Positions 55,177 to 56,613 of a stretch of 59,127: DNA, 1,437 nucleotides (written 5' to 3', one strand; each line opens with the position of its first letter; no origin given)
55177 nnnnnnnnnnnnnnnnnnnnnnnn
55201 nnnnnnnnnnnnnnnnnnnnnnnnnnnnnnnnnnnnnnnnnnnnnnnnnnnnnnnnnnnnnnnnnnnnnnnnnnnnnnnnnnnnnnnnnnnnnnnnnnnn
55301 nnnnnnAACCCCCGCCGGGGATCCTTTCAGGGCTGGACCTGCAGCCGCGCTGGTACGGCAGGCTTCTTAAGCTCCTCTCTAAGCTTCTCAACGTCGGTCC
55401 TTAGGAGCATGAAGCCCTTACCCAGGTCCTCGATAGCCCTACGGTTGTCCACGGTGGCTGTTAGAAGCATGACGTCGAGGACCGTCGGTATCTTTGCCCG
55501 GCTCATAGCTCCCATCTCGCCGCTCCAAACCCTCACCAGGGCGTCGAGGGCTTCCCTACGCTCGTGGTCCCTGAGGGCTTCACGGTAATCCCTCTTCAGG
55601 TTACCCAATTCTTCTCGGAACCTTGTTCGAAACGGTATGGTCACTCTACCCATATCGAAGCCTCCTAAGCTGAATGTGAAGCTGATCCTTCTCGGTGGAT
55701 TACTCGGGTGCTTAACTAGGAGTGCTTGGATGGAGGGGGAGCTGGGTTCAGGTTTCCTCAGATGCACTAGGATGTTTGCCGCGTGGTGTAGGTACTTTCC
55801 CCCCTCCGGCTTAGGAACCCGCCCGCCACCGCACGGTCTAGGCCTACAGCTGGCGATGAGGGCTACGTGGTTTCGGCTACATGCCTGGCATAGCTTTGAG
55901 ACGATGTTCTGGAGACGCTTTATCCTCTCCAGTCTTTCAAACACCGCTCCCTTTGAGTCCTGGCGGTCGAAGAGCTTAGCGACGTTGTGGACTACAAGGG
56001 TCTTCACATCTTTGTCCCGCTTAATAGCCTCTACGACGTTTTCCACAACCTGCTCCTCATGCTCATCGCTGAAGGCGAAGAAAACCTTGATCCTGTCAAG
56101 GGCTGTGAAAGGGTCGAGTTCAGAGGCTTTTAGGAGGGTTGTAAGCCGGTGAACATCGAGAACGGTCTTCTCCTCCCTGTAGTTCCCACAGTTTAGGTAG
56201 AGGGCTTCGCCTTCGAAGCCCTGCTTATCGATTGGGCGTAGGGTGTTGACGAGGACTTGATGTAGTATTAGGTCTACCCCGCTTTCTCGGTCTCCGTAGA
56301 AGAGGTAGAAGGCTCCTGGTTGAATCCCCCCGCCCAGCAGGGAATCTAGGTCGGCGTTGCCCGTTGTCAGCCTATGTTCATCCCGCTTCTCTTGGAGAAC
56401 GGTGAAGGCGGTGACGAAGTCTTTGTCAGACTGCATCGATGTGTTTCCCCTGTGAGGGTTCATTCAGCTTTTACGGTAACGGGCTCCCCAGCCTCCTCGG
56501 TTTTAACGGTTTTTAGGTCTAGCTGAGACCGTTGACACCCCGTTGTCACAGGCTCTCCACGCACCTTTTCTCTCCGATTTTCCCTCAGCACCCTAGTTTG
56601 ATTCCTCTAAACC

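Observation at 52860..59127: Self-contained mutasome-like DNA-damage cassette: Orc1/Cdc6 - wHTH - RadA - dead RadA paralog - proofreading-less PolB2 - Cys4 protein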

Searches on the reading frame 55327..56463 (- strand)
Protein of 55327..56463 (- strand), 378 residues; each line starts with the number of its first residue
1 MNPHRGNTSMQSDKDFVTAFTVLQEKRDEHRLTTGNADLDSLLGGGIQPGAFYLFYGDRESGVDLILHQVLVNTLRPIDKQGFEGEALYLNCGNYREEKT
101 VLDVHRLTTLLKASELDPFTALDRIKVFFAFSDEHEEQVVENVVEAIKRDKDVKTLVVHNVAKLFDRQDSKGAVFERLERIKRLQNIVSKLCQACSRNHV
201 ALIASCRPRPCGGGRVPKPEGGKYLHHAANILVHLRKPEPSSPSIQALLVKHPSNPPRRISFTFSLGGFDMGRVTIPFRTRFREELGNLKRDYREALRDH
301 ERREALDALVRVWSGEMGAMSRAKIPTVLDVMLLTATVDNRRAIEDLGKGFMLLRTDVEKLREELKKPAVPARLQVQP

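Call 3: search_protein_families(library=pfam, proteins=[window:55327-56463:-], max_evalue=0.01)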
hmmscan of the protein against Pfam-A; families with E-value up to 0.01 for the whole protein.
window:55327-56463:- (378 aa): 1 family
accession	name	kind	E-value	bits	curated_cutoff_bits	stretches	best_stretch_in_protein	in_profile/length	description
PF08423.17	Rad51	-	1.9e-18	67.1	22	1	31-241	7-215/244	Rad51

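Call 4: search_protein_families(library=ncbifam, proteins=[window:55327-56463:-], max_evalue=0.01)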
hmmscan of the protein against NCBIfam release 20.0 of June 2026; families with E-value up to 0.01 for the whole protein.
window:55327-56463:- (378 aa): 8 families
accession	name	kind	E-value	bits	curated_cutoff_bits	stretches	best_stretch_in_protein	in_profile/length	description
NF003301.0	PRK04301.1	equivalog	1.6e-25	89.9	259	1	14-259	65-303/316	DNA repair and recombination protein RadA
TIGR02236.1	recomb_radA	equivalog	1.1e-23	84.1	361.15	1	14-239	60-281/311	DNA repair and recombination protein RadA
TIGR02238.1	recomb_DMC1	equivalog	2.6e-21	76.1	447.7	1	13-268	59-310/314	meiotic recombinase Dmc1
TIGR02239.1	recomb_RAD51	equivalog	4.9e-17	62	478.05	1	14-240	60-284/316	DNA repair protein RAD51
TIGR02237.1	recomb_radB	equivalog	9.1e-09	35.5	172.4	1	39-256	1-195/210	DNA repair and recombination protein RadB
TIGR00416.1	sms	equivalog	8.4e-05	21.5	403.05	1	25-74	69-118/454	DNA repair protein RadA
NF004723.0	PRK06067.1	subfamily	0.00027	20.6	194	1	23-75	7-59/243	flagellar accessory protein FlaH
NF006861.0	PRK09361.1-1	equivalog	0.0054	16.3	278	1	30-235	3-194/235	DNA repair and recombination protein RadB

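Call 47: find_homologous_proteins(query=window:55327-56463:-, max_evalue=0.00001)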
Query window:55327-56463:- (378 aa): 108 proteins with E <= 0.00001 among 7067 candidates.
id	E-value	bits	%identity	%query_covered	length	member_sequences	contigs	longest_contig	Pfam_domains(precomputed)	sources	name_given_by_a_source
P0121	4.0e-251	850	100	100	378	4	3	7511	PF08423.18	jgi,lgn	-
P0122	1.3e-141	490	61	95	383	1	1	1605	PF08423.18,PF26485.1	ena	-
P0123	6.4e-126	438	60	90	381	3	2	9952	PF08423.18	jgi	-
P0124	6.0e-122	425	56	93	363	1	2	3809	PF08423.18,PF26485.1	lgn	-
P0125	9.6e-122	425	52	97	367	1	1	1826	PF08423.18,PF26485.1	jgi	jgi:RecA/RadA recombinase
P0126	2.4e-121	423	56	94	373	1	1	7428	PF08423.18,PF26485.1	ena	-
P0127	3.8e-121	423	54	96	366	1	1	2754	PF08423.18,PF26485.1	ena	-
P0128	3.3e-120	420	55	97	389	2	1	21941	PF08423.18,PF26485.1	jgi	jgi:RecA/RadA recombinase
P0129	4.3e-120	419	54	93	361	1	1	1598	PF08423.18,PF26485.1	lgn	-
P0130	1.9e-119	417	56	95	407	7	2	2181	PF08423.18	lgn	-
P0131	7.8e-119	415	54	93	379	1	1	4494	PF08423.18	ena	-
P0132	3.6e-118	413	54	98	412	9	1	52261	PF08423.18,PF26485.1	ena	-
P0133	3.8e-118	413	54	93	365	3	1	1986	PF08423.18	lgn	-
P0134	6.6e-117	409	51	98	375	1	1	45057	PF08423.18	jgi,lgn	jgi:DNA repair protein RadA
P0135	1.4e-116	408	55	89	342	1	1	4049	PF08423.18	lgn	-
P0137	6.6e-116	405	54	96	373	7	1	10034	PF08423.18,PF26485.1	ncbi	ncbi:MAG: hypothetical protein QXK52_02850 [Candidatus Bathyarchaeia archaeon]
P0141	2.9e-114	400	53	92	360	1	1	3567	PF08423.18,PF26485.1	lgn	-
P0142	1.4e-112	395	53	94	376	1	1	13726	PF08423.18,PF26485.1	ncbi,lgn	-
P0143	7.0e-112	392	54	91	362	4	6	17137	PF08423.18,PF26485.1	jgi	-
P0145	4.5e-111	390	54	91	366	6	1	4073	PF08423.18,PF26485.1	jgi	-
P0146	6.0e-111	389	51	93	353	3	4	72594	PF08423.18,PF26485.1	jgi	jgi:RecA/RadA recombinase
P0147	7.8e-111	389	51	93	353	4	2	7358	PF08423.18,PF26485.1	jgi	-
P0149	7.0e-110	386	50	93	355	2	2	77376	PF08423.18,PF26485.1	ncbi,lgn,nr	ncbi:MAG: hypothetical protein QXF21_05055 [Thermoproteota archaeon]|nr:hypothetical protein [Candid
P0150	1.6e-109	384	51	93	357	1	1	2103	PF08423.18,PF26485.1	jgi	-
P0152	2.7e-106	374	50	93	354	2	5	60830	PF08423.18,PF26485.1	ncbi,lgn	ncbi:MAG: hypothetical protein QXK89_08580 [Candidatus Bathyarchaeia archaeon]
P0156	4.6e-105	370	50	94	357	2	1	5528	PF08423.18,PF26485.1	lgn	-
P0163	4.5e-102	360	47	93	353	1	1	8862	PF08423.18,PF26485.1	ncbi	-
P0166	2.2e-99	351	46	94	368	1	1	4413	PF08423.18,PF26485.1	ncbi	-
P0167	1.1e-98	349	50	93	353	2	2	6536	PF08423.18,PF26485.1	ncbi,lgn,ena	-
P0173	3.6e-97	344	50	91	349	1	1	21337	PF08423.18,PF26485.1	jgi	-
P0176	1.8e-96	341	49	88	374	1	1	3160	PF08423.18,PF26485.1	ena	-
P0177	6.2e-96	340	49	88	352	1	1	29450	PF08423.18,PF26485.1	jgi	-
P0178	9.6e-96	339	47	93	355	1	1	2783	PF08423.18,PF26485.1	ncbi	ncbi:MAG: hypothetical protein QXH67_07285, partial [Candidatus Bathyarchaeia archaeon]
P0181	2.5e-95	338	50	93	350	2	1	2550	PF08423.18,PF26485.1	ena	-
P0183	1.9e-94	335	48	92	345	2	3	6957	PF08423.18,PF26485.1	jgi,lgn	-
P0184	8.0e-94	333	47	92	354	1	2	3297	PF08423.18,PF26485.1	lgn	-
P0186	2.4e-93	331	47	92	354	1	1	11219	PF08423.18,PF26485.1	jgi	jgi:RecA/RadA recombinase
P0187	5.6e-93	330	50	84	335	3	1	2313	PF08423.18,PF26485.1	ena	-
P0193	1.6e-91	325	47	92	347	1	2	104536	PF08423.18,PF26485.1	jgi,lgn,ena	-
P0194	2.0e-91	325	49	93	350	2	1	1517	PF08423.18,PF26485.1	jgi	-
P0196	4.2e-91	324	45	94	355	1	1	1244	PF08423.18,PF26485.1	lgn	-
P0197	5.4e-91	323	47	92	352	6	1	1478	PF08423.18,PF26485.1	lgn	-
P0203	8.1e-89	316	47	89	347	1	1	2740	PF08423.18,PF26485.1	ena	-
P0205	2.7e-88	315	45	95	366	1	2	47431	PF08423.18,PF26485.1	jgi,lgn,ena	jgi:RecA/RadA recombinase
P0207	1.2e-86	309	45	92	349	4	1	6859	PF08423.18,PF26485.1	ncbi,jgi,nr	ncbi:hypothetical protein DRO66_04025 [Candidatus Bathyarchaeota archaeon]|nr:MAG: hypothetical prot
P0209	6.1e-86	307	46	93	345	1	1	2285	PF08423.18,PF26485.1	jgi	jgi:meiotic recombination protein DMC1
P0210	8.8e-85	303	45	88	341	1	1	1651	PF08423.18,PF26485.1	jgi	jgi:RecA/RadA recombinase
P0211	1.5e-84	302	45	93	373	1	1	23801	PF08423.18,PF26485.1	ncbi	-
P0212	7.0e-83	297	45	92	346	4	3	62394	PF08423.18,PF26485.1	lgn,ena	-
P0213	5.7e-82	294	45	89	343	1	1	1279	PF08423.18,PF26485.1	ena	-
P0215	5.5e-74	268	43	87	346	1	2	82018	PF08423.18,PF26485.1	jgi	-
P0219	6.9e-61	224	37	89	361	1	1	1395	PF08423.18,PF26485.1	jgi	-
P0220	6.4e-60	221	35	89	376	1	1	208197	PF08423.18,PF26485.1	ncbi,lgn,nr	ncbi:MAG: hypothetical protein H3Z54_06900 [archaeon]|nr:hypothetical protein [archaeon]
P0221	9.6e-60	221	35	89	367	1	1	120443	PF08423.18,PF26485.1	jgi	-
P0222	4.6e-58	215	36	88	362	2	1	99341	PF08423.18,PF26485.1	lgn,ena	-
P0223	9.3e-58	214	38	92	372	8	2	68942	PF08423.18,PF26485.1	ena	-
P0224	9.4e-57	211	35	87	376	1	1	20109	PF08423.18,PF26485.1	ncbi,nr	ncbi:MAG: hypothetical protein HXX80_00595 [Nitrososphaerales archaeon]|nr:hypothetical protein [Nit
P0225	5.8e-53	198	37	87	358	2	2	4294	PF08423.18,PF26485.1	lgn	-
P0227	7.4e-49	185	45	59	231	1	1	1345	PF26485.1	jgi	jgi:hypothetical protein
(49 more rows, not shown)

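Call 49: search_protein_families(library=pfam, proteins=[P0122, P0137], max_evalue=1)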
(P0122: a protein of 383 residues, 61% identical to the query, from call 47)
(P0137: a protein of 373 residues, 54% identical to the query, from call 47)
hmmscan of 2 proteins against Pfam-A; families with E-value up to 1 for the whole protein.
P0122 (383 aa): 2 families
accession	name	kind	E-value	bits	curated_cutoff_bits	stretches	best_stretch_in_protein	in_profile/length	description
PF08423.17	Rad51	-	3.3e-22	79.4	22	1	21-259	7-241/244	Rad51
PF04102.17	SlyX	-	0.067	14.3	30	1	334-372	18-56/67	SlyX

P0137 (373 aa): 2 families
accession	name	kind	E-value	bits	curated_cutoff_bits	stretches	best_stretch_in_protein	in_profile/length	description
PF08423.17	Rad51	-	1.1e-18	67.9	22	1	27-235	7-212/244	Rad51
PF06745.19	ATPase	-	0.24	11.2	26.6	1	29-120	2-80/231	KaiC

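Call 59: predict_structure(alignment_id=A2)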
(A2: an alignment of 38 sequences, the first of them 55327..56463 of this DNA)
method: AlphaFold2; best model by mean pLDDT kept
length: 378 residues; sequences in the alignment: 38
mean_pLDDT: 83.3   pTM: 0.65
mean pLDDT of the five models: 83.3, 81.1, 80.8, 79.8, 79.6
residues with pLDDT >= 90: 170; 70-90: 151; 50-70: 33; < 50: 24
segments of 3 or more residues with pLDDT < 50: 6-13, 267-275, 373-378
pLDDT, mean of each block of 10 residues (from residue 1): 52 63 79 93 94 94 93 94 95 69 86 92 94 91 97 96 78 79 94 97 94 84 93 93 92 96 63 54 81 82 83 78 72 78 84 86 70 46
secondary structure, 60 per line:
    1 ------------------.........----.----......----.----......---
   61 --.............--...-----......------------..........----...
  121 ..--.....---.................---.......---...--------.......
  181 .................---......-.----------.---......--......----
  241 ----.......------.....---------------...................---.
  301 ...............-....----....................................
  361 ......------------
elements in order: H19-27 H37-42 E52-57 H63-75 E86-91 H104-113 H118-122 E125-129 H133-149 E153-159 H174-197 E201-206 H223-228 E231-236 E245-251 E258-262 H278-296 H300-315 H317-320 H325-366

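Call 65: fold_search(model_id=the predicted structure, library=pdb)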
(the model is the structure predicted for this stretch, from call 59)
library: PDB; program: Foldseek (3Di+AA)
matches with E <= 10: 1778; with E <= 0.001: 852
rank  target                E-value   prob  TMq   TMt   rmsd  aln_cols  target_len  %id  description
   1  9svx_E                1.2e-20  1.00  0.58  0.69   2.6       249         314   24  XRCC3-RAD51C-RAD51D-XRCC2 (XRCC3 complex) capping a RAD51 filament on single stranded DNA (released 2025-11-26)
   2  9omz_B                1.3e-20  1.00  0.58  0.69   3.1       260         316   24  Cryo-EM structure of a pentameric RAD51-XRCC3-RAD51C-RAD51D-XRCC2 (51-X3CDX2) complex. (released 2026-04-01)
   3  9d4n_A                1.3e-20  1.00  0.59  0.71   2.8       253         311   25  The cryo-EM structure of the yeast Dmc1 filament bound to ssDNA in the presence of ATP (released 2025-01-22)
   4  9q23_G                1.3e-20  1.00  0.59  0.70   2.9       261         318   23  DX2-CX3-RAD51 structure in the intermediate state (released 2026-03-04)
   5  7ejc_A                2.4e-20  1.00  0.59  0.72   2.5       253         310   25  human RAD51 presynaptic complex (released 2022-04-06)
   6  9qn8_G                3.9e-20  1.00  0.60  0.69   2.7       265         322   22  RAD51 filament in complex with calcium and ATP bound by the RAD51AP1 C-terminus (released 2025-12-03)
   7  2zuc_B                4.1e-20  1.00  0.55  0.68   5.1       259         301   24  Crystal structure of left-handed RadA filament (released 2009-04-07)
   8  9q29_L                4.9e-20  1.00  0.59  0.71   3.1       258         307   24  DX2-CX3 structure capping RAD51 filament (released 2026-03-04)
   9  9qn8_K                5.8e-20  1.00  0.59  0.70   2.8       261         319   23  RAD51 filament in complex with calcium and ATP bound by the RAD51AP1 C-terminus (released 2025-12-03)
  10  8br2_A                8.2e-20  1.00  0.58  0.70   2.8       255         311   24  CryoEM structure of the post-synaptic RAD51 nucleoprotein filament in the presence of ATP and Ca2+ (released 2023-05-03)
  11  8bq2_A                8.7e-20  1.00  0.59  0.71   3.0       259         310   24  CryoEM structure of the pre-synaptic RAD51 nucleoprotein filament in the presence of ATP and Ca2+ (released 2023-05-03)
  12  9zzr_F                9.3e-20  1.00  0.59  0.70   2.8       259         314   24  Cryo-EM Structure of a RAD51 filament bound by ssDNA and the XRCC3-RAD51C-RAD51D-XRCC2 paralog complex (released 2026-04-01)
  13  7ej6_A                9.3e-20  1.00  0.58  0.69   2.8       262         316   26  Yeast Dmc1 presynaptic complex (released 2022-04-20)
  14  9svx_H                9.8e-20  1.00  0.57  0.70   2.3       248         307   24  XRCC3-RAD51C-RAD51D-XRCC2 (XRCC3 complex) capping a RAD51 filament on single stranded DNA (released 2025-11-26)
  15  2zud_A                1.2e-19  1.00  0.54  0.69   4.3       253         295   24  Crystal Structure of Left-handed RadA Filament (released 2009-04-07)
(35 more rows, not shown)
